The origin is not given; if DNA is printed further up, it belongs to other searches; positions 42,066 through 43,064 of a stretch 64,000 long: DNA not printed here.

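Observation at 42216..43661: GT26 (WecG/TagA-type) glycosyltransferase fused to tandem STAS domains: a Rosetta-stone link between partner switching and a glycosyltransferase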

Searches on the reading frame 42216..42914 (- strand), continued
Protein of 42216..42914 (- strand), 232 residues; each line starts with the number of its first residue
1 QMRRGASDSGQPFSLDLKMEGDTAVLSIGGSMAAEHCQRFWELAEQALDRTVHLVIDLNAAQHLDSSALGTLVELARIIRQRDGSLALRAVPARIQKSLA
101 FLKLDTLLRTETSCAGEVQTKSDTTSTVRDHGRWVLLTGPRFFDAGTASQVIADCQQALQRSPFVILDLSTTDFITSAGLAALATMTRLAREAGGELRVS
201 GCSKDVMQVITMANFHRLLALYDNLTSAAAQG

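Call 74: find_encoding_contigs(protein=P0301, flank=10000, max_places=1)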
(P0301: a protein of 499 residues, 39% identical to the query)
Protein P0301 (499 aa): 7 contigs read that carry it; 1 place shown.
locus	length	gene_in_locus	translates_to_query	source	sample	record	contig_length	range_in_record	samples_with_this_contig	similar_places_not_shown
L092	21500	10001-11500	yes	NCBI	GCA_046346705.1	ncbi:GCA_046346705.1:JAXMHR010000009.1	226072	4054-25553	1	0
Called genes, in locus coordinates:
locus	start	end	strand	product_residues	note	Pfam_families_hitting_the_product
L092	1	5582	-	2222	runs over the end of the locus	PF01839:FG-GAP (faint), PF13517:FG-GAP_3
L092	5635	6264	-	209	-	-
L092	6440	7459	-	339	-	-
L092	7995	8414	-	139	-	-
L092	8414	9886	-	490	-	-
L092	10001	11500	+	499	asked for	PF03808:Glyco_tran_WecG, PF01740:STAS, PF13466:STAS_2, PF01740:STAS, PF13466:STAS_2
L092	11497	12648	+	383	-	PF13439:Glyco_transf_4, PF13579:Glyco_trans_4_4, PF13524:Glyco_trans_1_2 (faint), PF20706:GT4-conflict, PF00534:Glycos_transf_1, PF13692:Glyco_trans_1_4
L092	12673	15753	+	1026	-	PF02563:Poly_export, PF22461:SLBB_2 (weak), PF10531:SLBB (weak), PF22461:SLBB_2 (weak)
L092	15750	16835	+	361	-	PF02563:Poly_export, PF10531:SLBB (weak), PF22461:SLBB_2, PF10531:SLBB (weak)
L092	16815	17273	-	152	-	-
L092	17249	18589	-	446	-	PF00158:Sigma54_activat, PF14532:Sigma54_activ_2, PF07728:AAA_5, PF25601:AAA_lid_14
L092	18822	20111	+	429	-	-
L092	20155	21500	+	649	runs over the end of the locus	PF14559:TPR_19 (faint)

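Call 75: find_encoding_contigs(protein=P0278, flank=10000, max_places=1)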
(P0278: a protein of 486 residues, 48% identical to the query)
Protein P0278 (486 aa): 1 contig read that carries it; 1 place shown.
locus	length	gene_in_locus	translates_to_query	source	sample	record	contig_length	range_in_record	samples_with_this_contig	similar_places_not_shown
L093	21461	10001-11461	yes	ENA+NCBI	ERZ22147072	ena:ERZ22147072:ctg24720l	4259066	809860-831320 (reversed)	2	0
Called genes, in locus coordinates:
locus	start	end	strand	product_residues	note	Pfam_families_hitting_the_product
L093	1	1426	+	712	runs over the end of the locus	PF13614:AAA_31 (faint)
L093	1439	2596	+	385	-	PF13439:Glyco_transf_4 (faint), PF13579:Glyco_trans_4_4 (faint), PF00534:Glycos_transf_1, PF13692:Glyco_trans_1_4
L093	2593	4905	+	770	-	PF22848:ASD1_dom (weak)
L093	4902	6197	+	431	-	PF20706:GT4-conflict, PF00534:Glycos_transf_1, PF13692:Glyco_trans_1_4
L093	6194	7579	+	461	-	-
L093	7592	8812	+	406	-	PF20706:GT4-conflict, PF00534:Glycos_transf_1, PF13692:Glyco_trans_1_4, PF13524:Glyco_trans_1_2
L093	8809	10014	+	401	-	PF00535:Glycos_transf_2, PF13641:Glyco_tranf_2_3, PF13632:Glyco_trans_2_3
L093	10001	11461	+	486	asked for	PF03808:Glyco_tran_WecG, PF01740:STAS, PF13466:STAS_2, PF01740:STAS, PF13466:STAS_2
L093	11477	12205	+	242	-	PF02397:Bac_transf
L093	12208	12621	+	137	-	PF13581:HATPase_c_2, PF02518:HATPase_c (weak)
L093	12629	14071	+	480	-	PF00483:NTP_transferase (faint), PF25084:LbH_EIF2B, PF25087:GMPPB_C, PF02397:Bac_transf (weak)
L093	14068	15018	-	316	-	PF00149:Metallophos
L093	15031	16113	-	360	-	PF13579:Glyco_trans_4_4 (faint), PF00534:Glycos_transf_1, PF13692:Glyco_trans_1_4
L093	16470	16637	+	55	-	-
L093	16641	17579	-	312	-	PF14312:FG-GAP_2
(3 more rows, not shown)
